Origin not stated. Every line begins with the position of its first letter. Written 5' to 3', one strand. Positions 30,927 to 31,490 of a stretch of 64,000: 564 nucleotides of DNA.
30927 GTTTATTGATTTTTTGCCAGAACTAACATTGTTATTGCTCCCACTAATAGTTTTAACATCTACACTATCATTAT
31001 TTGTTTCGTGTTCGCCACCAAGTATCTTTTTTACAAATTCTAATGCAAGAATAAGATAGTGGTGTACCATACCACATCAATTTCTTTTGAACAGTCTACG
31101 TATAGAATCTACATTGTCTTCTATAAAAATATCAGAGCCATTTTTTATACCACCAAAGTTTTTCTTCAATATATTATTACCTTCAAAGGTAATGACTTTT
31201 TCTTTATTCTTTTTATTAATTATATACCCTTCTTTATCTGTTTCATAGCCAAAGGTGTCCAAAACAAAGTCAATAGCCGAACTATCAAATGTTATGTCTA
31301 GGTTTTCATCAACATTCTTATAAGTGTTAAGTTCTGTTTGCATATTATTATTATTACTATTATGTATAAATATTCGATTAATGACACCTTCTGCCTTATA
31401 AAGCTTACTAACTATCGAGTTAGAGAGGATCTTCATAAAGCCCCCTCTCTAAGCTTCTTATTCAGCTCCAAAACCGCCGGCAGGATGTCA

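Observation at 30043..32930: Small AT-rich integrated element at tRNA-Glu with intact integrase and 13-bp att direct repeat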

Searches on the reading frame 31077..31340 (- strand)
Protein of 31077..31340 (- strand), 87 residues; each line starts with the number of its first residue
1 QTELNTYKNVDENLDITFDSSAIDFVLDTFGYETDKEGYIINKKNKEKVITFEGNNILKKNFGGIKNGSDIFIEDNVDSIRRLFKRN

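Call 101: search_solved_structures(query=A3, max_evalue=5)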
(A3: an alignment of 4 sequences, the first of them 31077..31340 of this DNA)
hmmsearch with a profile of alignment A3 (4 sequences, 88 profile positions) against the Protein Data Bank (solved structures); distinct sequences matched with E-value up to 5: 4.
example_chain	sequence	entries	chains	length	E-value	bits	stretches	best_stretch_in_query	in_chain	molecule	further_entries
3mzo_A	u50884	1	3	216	0.3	14.3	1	44-80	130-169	Lin2634 protein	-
3idu_A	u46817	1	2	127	0.36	14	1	13-53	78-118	Uncharacterized protein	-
9jgb_A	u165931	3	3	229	0.75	13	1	13-62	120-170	Ribosomal RNA small subunit methyltransferase Nep1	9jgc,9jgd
2kl6_A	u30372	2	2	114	0.79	12.9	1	14-53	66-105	Uncharacterized protein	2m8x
